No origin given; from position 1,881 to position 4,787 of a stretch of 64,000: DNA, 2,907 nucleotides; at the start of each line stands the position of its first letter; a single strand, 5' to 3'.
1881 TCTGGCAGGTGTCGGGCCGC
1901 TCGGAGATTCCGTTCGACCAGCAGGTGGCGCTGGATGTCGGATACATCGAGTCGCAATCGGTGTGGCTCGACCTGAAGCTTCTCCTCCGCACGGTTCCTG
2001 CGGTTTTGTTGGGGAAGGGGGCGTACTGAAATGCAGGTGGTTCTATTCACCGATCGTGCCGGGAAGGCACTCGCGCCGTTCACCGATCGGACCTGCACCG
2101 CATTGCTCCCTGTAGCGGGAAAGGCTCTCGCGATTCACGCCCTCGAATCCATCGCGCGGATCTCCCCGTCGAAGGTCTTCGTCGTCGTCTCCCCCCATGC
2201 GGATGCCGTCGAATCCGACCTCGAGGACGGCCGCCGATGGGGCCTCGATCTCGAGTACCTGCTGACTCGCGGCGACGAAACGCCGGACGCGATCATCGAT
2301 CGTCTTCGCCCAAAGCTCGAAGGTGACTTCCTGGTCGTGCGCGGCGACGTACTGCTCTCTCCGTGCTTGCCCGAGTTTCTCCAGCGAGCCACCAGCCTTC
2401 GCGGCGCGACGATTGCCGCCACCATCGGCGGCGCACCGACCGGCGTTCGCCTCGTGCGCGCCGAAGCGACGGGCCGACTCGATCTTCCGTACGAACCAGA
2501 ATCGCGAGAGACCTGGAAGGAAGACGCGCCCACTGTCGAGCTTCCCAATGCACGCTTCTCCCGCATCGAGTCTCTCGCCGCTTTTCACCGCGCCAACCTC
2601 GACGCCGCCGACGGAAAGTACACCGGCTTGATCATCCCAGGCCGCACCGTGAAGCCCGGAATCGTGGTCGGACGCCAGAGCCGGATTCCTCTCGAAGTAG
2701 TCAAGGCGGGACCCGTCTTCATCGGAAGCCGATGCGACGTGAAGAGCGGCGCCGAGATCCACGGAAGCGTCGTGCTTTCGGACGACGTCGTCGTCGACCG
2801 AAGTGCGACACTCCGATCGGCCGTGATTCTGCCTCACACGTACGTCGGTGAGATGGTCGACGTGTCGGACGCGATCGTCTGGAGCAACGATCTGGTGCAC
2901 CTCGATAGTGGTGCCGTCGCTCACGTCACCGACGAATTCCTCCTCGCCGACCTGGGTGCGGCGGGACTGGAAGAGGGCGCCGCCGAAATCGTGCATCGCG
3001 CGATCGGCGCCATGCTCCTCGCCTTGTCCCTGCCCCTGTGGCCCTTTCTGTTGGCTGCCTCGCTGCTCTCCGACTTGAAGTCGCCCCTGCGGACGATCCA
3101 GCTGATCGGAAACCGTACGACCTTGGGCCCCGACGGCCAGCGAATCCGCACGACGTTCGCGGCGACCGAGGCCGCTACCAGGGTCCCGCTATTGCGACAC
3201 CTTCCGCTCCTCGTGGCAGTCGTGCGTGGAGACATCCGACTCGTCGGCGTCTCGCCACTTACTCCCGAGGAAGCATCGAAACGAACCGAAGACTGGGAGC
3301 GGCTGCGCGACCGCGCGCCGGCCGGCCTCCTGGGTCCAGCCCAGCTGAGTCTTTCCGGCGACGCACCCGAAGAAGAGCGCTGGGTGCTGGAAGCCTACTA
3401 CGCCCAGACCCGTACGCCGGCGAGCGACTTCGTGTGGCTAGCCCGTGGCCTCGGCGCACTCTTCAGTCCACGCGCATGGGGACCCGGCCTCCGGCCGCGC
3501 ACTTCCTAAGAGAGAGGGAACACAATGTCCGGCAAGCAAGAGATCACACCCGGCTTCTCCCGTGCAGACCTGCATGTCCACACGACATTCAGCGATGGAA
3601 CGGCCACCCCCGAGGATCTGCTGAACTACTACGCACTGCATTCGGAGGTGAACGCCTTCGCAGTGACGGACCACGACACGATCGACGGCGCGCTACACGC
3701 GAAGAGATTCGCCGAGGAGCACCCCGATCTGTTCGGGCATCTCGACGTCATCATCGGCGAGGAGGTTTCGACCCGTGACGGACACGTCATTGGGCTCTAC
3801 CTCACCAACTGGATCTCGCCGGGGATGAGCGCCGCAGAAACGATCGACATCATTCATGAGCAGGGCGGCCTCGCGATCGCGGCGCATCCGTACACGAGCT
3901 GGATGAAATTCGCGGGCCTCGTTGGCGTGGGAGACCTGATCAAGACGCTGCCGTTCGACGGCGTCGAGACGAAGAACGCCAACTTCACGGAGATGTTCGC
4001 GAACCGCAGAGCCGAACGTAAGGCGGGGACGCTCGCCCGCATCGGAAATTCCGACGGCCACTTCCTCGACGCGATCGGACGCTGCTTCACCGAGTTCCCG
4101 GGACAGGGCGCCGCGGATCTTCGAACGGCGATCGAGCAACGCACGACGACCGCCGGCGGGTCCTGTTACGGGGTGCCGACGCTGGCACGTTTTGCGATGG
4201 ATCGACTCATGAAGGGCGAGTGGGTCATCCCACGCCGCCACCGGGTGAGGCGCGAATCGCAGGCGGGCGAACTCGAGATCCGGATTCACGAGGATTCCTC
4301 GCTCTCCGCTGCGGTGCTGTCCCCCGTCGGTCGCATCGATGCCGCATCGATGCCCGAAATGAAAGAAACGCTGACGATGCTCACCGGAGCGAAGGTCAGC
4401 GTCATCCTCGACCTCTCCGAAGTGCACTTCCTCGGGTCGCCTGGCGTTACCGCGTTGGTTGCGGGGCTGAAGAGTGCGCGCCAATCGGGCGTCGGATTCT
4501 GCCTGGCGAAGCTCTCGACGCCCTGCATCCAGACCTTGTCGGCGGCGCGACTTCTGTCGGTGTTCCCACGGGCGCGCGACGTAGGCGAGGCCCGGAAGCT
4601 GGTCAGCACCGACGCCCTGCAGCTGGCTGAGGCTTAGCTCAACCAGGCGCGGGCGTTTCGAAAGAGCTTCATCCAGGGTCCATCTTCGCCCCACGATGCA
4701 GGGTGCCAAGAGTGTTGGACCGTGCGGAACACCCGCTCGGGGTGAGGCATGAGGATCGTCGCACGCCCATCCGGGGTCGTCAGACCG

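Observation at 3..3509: Three consecutive proteins carry polyprenyl-P sugar-phosphate transferase domains, but only the middle one is canonical; the flanking ones are fusions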

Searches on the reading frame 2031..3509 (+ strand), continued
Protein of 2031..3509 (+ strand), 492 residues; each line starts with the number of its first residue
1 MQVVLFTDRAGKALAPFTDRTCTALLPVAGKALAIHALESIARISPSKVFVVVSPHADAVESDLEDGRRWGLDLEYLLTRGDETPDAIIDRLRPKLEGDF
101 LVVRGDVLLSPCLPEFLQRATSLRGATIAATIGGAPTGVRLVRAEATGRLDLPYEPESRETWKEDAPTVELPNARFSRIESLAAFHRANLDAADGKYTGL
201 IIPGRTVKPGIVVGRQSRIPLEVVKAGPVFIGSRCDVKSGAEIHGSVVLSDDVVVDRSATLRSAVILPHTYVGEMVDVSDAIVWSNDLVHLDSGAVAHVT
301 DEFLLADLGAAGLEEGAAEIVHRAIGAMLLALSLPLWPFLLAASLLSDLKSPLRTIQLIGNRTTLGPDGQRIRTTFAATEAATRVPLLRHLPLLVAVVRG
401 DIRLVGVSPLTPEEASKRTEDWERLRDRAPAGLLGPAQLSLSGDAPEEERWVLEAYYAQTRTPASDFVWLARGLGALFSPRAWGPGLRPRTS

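Call 82: search_protein_representatives(alignment_id=A3)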
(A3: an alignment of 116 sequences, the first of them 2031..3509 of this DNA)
Query: 116 sequences, 490 profile positions. Proteins with E-value up to 0.001 (for the whole library): 35091; up to 1e-10: 7490; up to 1e-30: 1256. The best 150 are listed.
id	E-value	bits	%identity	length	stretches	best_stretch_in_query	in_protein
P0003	2.5e-208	709.2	-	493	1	1-486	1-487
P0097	5.4e-204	694.9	-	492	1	1-485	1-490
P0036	6.7e-192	655.0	-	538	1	1-487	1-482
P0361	5.6e-191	652.0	-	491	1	1-487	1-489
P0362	1.0e-184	631.3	-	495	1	1-487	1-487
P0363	1.5e-184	630.7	-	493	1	1-480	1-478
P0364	4.8e-184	629.1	-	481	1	1-487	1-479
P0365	1.4e-176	604.4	-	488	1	1-487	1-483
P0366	4.1e-174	596.4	-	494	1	1-486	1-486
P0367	8.6e-174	595.3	-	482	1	1-485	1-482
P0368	2.7e-173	593.6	-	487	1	2-483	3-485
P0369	1.7e-170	584.4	-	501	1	1-486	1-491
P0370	2.2e-170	584.0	-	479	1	2-484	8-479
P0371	1.7e-169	581.1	-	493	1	1-487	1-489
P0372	2.7e-169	580.4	-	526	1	1-485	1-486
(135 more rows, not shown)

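Call 85: search_protein_families(library=pfam, proteins=[L023:1554-3653:+, L042:7929-9998:+, L083:7727-9928:+], max_evalue=0.001)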
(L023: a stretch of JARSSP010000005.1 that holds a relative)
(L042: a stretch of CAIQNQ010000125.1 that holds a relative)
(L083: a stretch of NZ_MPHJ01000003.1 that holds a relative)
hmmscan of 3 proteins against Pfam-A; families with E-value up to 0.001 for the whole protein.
L023:1554-3653:+ (700 aa): 4 families
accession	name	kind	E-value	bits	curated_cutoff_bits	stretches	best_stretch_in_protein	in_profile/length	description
PF03808.19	Glyco_tran_WecG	-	1e-60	204.8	27.4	1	81-257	1-168/168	Glycosyl transferase WecG/TagA/CpsF family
PF01740.26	STAS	-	3.4e-17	62.6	22.6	1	423-515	10-104/106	STAS domain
PF13466.11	STAS_2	-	1.9e-16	60.4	29.2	1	428-501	3-76/80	STAS domain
PF00293.34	NUDIX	-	7.8e-14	52.3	21.1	1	571-676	4-118/134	NUDIX domain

L042:7929-9998:+ (690 aa): 2 families
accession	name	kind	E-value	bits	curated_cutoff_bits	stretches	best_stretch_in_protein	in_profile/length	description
PF02397.22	Bac_transf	-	2e-78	262.5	27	3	496-684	1-178/179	Bacterial sugar transferase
PF03808.19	Glyco_tran_WecG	-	2.4e-64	216.6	27.4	1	253-420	1-168/168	Glycosyl transferase WecG/TagA/CpsF family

L083:7727-9928:+ (734 aa): 2 families
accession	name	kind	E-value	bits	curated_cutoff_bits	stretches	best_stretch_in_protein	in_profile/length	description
PF02397.22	Bac_transf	-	1.6e-73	246.5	27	2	540-728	1-178/179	Bacterial sugar transferase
PF03808.19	Glyco_tran_WecG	-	1.6e-58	197.7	27.4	1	298-463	4-168/168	Glycosyl transferase WecG/TagA/CpsF family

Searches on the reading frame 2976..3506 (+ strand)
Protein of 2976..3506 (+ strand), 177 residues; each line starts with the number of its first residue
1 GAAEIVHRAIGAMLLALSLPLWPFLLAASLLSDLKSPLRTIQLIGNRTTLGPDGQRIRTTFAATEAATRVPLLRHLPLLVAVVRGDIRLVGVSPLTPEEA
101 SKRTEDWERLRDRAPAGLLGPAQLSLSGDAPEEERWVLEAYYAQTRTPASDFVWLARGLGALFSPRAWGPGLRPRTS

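Call 28: search_solved_structures(query=window:2976-3506:+, show_alignments=5, max_evalue=1)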
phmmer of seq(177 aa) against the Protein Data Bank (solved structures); distinct sequences matched with E-value up to 1: 7.
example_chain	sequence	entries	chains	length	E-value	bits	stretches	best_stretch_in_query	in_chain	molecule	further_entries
8e37_B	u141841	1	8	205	0.012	18.7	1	69-145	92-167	N,N'-diacetylbacilliosaminyl-1-phosphate transferase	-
8g1n_A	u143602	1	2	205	0.019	18.1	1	69-145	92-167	N,N'-diacetylbacilliosaminyl-1-phosphate transferase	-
8t53_A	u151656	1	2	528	0.019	18.1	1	69-153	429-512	Undecaprenyl-phosphate galactose phosphotransferase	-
30us_A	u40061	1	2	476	0.093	15.8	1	72-162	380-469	UDP-Gal::undecaprenolphosphate Gal-1-P transferase WbaP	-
9s7s_A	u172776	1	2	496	0.094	15.8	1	72-162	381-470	UDP-Gal::undecaprenolphosphate Gal-1-P transferase WbaP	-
30wc_A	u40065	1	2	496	0.094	15.8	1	72-162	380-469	Undecaprenyl-phosphate galactose phosphotransferase WbaP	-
9s8l_A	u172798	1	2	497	0.094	15.8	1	72-162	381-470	UDP-Gal::undecaprenolphosphate Gal-1-P transferase WbaP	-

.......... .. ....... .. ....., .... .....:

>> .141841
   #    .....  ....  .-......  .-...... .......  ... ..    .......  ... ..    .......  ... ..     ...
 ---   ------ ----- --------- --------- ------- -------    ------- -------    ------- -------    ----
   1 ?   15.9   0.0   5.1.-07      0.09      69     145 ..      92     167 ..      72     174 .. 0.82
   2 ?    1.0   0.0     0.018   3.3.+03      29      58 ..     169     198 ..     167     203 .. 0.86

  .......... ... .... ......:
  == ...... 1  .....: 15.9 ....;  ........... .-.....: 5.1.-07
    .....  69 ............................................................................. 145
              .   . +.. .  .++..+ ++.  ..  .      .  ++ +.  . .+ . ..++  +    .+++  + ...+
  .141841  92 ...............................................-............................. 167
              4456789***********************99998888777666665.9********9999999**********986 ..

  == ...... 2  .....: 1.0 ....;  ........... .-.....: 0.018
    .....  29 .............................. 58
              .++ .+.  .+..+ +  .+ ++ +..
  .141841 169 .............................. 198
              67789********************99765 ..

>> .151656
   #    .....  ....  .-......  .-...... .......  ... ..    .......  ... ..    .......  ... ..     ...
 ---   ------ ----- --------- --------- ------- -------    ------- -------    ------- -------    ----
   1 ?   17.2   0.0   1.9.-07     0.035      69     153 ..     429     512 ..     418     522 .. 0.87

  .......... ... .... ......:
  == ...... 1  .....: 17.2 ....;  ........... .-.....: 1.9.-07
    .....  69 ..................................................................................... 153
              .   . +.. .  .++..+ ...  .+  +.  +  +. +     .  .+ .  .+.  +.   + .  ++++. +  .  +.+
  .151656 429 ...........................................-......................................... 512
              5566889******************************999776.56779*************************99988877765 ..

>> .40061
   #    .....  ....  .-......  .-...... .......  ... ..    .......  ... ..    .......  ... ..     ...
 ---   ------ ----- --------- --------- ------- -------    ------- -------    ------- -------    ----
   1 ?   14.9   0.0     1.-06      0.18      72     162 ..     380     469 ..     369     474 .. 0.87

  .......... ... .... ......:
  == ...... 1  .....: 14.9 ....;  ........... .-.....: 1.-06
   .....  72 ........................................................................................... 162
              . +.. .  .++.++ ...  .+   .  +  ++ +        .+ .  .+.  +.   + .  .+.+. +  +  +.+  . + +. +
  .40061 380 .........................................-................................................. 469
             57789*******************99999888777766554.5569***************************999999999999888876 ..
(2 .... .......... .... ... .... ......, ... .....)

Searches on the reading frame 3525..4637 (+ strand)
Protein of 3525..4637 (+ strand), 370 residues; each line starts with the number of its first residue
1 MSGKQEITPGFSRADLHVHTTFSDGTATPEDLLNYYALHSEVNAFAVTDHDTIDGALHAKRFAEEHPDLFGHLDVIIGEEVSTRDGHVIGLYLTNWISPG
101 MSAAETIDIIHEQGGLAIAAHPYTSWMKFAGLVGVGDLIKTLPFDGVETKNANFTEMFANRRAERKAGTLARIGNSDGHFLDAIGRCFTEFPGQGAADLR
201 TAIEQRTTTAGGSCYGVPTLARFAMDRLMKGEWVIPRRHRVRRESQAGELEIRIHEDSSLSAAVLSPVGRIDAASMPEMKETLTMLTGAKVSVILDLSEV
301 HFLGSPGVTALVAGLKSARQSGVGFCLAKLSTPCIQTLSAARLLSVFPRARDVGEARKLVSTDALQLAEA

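Call 3: search_protein_families(library=pfam, proteins=[window:3525-4637:+], max_evalue=0.1)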
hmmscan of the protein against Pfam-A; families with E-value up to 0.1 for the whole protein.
window:3525-4637:+ (370 aa): 4 families
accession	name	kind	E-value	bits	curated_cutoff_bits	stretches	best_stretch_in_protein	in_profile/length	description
PF01740.26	STAS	-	9.7e-13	48.3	22.6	1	262-356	10-106/106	STAS domain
PF13263.12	PHP_C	-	1.3e-08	34.7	21.3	1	159-208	3-56/56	PHP-associated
PF02811.25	PHP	-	2.8e-07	31.5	26.4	1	15-112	1-71/164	PHP domain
PF13466.11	STAS_2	-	4.8e-06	27.1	29.2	1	269-342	5-78/80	STAS domain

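Call 4: search_protein_families(library=ncbifam, proteins=[window:3525-4637:+], max_evalue=0.1)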
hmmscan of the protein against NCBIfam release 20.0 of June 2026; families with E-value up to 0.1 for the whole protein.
window:3525-4637:+ (370 aa): 11 families
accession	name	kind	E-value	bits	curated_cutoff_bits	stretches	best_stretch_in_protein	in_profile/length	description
NF038032.1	CehA_McbA_metalo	domain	3.2e-18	66.2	80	1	10-149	1-144/315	CehA/McbA family metallohydrolase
NF047791.1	RNaseRnm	equivalog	2.6e-15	56.4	375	1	14-91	3-80/275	RNase RNM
NF041577.1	nside_bi_sphtase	equivalog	4.1e-14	52.4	400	1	13-91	3-79/276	3',5'-nucleoside bisphosphate phosphatase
TIGR00377.1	ant_ant_sig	superfamily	5.4e-13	48.8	53.45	1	257-351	8-104/108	anti-sigma factor antagonist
NF041661.1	Cycl_ph_dihydrol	equivalog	2.1e-08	33.8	500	1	15-94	1-80/259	phosphoribosyl 1,2-cyclic phosphate 1,2-diphosphodiesterase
NF045780.1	TrlF_fam_ATP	equivalog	1.7e-05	23.8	350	1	11-89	5-93/944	TrlF family AAA-like ATPase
NF004981.0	PRK06361.1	equivalog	3.6e-05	23.2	117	1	14-80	2-70/217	histidinol phosphate phosphatase domain-containing protein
NF004225.0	PRK05672.1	subfamily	0.00016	19.8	939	1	14-83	7-72/1047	error-prone DNA polymerase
NF045781.1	Spaf1101_AAA_ATP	equivalog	0.004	15.6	475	1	37-92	101-161/836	Spaf_1101 family AAA-like ATPase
NF006375.0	PRK08609.1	equivalog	0.0063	15.1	426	1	13-51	336-373/571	DNA polymerase/3'-5' exonuclease PolX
NF005928.0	PRK07945.1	equivalog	0.07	12.5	250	0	12-51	98-136/337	PHP domain-containing protein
